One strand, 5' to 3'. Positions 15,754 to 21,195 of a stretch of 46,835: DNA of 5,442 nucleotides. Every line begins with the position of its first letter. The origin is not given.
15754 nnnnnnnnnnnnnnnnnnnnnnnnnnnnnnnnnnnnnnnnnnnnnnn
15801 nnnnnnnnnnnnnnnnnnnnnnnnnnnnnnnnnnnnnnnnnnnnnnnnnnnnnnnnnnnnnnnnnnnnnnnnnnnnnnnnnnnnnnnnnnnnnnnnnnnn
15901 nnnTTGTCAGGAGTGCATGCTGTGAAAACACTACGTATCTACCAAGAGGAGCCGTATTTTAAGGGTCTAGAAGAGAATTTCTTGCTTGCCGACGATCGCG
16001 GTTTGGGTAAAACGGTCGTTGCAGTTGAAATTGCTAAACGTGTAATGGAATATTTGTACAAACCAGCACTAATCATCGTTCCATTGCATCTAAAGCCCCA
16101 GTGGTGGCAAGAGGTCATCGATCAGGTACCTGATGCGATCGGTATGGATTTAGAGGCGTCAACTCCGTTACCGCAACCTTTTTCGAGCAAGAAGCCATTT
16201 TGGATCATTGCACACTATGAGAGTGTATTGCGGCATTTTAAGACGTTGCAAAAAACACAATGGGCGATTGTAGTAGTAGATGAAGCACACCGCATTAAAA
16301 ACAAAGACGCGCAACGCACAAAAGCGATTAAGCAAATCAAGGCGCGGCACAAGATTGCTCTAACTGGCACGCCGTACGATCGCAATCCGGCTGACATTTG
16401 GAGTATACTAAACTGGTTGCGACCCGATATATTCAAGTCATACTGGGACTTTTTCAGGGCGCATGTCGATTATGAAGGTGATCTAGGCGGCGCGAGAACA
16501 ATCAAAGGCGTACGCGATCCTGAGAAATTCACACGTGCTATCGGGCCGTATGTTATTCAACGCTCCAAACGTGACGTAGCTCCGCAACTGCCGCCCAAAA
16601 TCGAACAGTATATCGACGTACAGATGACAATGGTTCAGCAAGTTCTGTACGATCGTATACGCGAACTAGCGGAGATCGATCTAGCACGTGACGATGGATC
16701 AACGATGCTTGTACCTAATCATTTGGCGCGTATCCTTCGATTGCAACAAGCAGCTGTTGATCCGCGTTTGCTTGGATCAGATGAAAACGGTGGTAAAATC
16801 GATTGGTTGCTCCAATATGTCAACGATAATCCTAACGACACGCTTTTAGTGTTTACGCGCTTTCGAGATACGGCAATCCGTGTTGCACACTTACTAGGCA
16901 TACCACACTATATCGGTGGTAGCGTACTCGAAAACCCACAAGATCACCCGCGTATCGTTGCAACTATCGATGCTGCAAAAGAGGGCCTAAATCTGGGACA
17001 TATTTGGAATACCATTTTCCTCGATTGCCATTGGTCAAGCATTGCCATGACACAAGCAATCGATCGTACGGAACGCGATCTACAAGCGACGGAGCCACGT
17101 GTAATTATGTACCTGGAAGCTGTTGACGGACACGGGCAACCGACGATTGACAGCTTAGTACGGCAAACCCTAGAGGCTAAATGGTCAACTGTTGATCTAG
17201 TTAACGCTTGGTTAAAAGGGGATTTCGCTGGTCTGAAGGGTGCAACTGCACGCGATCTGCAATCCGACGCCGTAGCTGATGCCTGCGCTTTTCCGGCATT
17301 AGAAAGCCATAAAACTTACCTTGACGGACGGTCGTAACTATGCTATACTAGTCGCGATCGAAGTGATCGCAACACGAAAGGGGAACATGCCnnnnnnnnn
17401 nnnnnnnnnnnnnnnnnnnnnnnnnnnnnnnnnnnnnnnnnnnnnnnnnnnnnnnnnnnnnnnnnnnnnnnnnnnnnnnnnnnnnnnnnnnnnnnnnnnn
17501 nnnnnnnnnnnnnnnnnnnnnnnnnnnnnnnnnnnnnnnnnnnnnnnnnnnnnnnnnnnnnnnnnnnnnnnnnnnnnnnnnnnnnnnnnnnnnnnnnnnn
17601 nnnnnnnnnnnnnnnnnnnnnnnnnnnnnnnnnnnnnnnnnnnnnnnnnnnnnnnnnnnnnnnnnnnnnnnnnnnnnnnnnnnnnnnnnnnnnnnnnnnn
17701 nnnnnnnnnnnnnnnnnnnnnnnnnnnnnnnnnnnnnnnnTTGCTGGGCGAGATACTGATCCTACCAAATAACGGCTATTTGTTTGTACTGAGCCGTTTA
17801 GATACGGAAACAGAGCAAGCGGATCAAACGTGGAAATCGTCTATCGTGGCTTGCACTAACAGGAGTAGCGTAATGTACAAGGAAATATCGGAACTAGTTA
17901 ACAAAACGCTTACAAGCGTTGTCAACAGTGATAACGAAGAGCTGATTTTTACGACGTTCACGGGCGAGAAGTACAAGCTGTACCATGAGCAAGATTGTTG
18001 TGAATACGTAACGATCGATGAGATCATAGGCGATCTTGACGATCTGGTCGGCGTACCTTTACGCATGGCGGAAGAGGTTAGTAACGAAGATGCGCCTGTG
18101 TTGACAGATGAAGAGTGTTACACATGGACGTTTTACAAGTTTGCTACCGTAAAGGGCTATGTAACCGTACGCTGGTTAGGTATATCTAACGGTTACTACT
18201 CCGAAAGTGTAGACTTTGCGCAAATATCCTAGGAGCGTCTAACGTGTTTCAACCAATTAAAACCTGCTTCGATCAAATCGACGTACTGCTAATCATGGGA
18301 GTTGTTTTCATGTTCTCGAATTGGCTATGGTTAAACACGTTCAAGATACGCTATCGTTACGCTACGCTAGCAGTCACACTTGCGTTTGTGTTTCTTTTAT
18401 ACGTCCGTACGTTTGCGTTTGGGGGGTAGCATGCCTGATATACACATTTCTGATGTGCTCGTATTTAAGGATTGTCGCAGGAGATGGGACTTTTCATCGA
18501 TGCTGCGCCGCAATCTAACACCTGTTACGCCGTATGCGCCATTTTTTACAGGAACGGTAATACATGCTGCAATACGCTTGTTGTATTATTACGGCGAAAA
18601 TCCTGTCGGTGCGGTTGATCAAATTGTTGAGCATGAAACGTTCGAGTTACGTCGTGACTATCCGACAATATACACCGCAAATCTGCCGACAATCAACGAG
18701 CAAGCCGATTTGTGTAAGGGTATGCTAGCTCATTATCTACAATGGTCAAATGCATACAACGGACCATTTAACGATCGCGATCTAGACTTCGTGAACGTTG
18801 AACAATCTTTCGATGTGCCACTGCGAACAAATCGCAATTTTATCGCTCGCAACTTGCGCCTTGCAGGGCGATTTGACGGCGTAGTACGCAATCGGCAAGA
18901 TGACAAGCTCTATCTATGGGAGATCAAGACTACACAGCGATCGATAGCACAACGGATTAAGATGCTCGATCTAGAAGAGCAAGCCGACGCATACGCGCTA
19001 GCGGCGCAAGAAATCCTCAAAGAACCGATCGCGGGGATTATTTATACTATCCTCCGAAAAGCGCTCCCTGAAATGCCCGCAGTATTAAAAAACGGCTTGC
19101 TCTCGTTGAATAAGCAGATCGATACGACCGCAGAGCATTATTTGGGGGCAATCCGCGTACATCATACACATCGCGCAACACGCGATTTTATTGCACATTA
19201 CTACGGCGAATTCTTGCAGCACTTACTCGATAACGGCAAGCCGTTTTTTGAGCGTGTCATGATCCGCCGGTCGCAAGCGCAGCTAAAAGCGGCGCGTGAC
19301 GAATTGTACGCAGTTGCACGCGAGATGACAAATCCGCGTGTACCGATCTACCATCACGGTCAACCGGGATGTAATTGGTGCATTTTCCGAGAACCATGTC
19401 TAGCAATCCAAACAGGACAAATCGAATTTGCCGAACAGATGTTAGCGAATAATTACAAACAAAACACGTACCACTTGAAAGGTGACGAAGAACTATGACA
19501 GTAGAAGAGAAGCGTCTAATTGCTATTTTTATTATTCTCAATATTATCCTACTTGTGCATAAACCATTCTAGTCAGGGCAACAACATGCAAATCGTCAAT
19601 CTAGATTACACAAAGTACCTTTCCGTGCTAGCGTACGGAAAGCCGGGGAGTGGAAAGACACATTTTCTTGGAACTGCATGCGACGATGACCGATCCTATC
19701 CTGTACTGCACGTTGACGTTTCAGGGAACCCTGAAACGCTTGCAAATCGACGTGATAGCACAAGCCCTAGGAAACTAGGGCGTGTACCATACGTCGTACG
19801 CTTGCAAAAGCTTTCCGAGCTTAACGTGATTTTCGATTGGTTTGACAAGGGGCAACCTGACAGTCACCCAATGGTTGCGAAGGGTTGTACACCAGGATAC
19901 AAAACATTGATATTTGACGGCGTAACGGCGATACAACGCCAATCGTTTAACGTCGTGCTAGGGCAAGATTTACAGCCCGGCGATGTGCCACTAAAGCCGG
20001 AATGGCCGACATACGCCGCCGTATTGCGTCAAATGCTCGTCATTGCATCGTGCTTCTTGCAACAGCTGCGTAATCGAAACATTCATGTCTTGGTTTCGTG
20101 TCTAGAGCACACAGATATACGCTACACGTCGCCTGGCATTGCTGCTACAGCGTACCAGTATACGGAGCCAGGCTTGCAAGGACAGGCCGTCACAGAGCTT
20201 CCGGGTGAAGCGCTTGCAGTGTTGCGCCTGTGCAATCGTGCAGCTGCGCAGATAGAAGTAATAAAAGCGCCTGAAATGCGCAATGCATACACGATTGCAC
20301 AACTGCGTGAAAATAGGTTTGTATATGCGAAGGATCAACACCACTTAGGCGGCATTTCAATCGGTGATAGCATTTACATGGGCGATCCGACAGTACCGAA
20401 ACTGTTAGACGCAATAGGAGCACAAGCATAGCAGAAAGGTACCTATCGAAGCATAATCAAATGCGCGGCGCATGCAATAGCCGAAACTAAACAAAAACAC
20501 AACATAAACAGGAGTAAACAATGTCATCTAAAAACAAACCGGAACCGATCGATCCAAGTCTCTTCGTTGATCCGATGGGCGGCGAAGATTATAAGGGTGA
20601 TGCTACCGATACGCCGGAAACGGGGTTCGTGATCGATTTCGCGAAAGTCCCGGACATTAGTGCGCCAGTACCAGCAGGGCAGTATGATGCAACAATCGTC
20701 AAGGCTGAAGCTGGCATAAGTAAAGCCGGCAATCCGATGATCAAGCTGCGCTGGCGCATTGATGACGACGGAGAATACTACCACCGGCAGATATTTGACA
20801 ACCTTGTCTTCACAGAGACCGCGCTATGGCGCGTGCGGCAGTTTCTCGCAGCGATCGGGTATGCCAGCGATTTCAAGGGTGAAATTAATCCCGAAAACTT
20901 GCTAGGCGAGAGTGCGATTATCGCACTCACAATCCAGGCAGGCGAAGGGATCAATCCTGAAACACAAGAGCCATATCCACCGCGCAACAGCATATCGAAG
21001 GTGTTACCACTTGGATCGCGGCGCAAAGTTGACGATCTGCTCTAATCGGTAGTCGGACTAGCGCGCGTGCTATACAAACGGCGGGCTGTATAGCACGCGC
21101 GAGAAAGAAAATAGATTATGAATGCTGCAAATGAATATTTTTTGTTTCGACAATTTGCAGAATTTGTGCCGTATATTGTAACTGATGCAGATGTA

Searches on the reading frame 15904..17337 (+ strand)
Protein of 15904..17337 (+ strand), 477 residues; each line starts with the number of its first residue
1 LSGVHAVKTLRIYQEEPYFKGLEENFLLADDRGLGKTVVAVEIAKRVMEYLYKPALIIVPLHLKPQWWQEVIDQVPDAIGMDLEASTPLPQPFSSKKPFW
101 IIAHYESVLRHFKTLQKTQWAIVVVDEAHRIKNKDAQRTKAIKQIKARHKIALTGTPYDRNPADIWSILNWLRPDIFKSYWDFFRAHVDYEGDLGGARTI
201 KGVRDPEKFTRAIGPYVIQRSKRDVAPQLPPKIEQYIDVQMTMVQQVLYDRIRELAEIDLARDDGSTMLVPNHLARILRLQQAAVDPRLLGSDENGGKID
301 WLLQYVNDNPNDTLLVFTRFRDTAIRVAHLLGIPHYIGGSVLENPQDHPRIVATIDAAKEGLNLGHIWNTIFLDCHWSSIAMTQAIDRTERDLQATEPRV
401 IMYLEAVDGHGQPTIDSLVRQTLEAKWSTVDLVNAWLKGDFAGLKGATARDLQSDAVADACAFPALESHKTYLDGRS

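Call 97: search_protein_families(library=pfam, proteins=[window:15904-17337:+], max_evalue=0.001)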
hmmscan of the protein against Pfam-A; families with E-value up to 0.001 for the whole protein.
window:15904-17337:+ (477 aa): 5 families
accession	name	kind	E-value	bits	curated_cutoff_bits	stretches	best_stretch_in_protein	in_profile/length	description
PF00176.29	SNF2-rel_dom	-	8.7e-43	146.9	24.9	1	24-288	18-289/290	SNF2-related domain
PF04851.21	ResIII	-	5.1e-12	46.5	22.5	1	23-158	23-163/164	Type III restriction enzyme, res subunit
PF00270.35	DEAD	-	6.4e-07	29.7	26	1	24-164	15-166/167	DEAD/DEAH box helicase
PF18766.7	SWI2_SNF2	-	7.8e-07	29.4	26.7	1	33-161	28-159/221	SWI2/SNF2 ATPase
PF00271.37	Helicase_C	-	3e-06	27.9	23.5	1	301-391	5-108/110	Helicase conserved C-terminal domain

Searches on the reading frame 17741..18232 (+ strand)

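Call 97: search_protein_families(library=pfam, proteins=[window:17741-18232:+], max_evalue=0.001)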
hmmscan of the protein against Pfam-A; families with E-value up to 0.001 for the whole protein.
window:17741-18232:+ (163 aa): 1 family
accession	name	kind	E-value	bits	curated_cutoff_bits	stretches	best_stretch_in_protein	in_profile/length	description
PF24240.1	DUF7448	-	5.8e-27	94.6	27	1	51-159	2-104/104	Domain of unknown function (DUF7448)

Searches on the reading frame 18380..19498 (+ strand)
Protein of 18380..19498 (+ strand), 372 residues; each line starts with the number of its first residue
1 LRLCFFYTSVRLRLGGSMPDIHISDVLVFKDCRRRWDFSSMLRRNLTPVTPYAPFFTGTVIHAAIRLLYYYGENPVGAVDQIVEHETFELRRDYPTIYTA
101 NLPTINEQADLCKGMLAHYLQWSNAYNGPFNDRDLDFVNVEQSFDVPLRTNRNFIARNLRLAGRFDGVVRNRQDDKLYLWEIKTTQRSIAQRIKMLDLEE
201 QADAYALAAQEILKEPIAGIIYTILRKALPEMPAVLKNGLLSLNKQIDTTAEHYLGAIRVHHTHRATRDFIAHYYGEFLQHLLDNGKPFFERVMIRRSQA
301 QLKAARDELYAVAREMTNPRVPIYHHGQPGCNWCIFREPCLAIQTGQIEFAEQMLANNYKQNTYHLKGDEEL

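Call 97: search_protein_families(library=pfam, proteins=[window:18380-19498:+], max_evalue=0.001)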
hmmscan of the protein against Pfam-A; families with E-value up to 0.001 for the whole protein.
window:18380-19498:+ (372 aa): 1 family
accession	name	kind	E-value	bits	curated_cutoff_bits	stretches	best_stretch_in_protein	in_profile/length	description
PF12705.13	PDDEXK_1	-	1.5e-16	61.6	22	1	26-340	7-246/247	PD-(D/E)XK nuclease superfamily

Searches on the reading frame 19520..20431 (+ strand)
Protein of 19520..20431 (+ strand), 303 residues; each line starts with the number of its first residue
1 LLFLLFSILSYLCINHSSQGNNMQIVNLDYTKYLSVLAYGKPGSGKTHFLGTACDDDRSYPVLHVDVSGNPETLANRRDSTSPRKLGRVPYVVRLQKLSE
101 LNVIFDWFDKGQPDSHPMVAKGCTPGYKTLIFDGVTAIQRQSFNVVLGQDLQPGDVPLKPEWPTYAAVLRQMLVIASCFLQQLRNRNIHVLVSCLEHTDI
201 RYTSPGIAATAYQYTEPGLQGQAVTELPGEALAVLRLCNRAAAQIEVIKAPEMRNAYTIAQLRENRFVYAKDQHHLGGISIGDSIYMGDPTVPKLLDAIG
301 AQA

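Call 97: search_protein_families(library=pfam, proteins=[window:19520-20431:+], max_evalue=0.001)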
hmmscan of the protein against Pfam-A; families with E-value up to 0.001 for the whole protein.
window:19520-20431:+ (303 aa): 1 family
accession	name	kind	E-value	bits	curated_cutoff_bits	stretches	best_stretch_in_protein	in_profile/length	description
PF13479.12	AAA_24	-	8.9e-07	29.4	27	1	34-254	3-175/195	AAA domain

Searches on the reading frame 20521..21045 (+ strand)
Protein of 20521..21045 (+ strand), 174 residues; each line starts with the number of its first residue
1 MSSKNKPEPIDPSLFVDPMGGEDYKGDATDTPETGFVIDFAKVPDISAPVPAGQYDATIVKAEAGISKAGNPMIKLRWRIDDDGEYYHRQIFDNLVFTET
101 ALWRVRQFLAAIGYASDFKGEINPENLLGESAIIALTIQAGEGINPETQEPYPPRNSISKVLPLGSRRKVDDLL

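Call 97: search_protein_families(library=pfam, proteins=[window:20521-21045:+], max_evalue=0.001)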
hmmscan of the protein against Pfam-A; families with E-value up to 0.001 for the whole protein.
window:20521-21045:+ (174 aa): 1 family
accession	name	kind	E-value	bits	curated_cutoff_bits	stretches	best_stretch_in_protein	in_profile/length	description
PF05037.18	DUF669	-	3.7e-09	37.3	21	1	39-116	4-88/138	Protein of unknown function (DUF669)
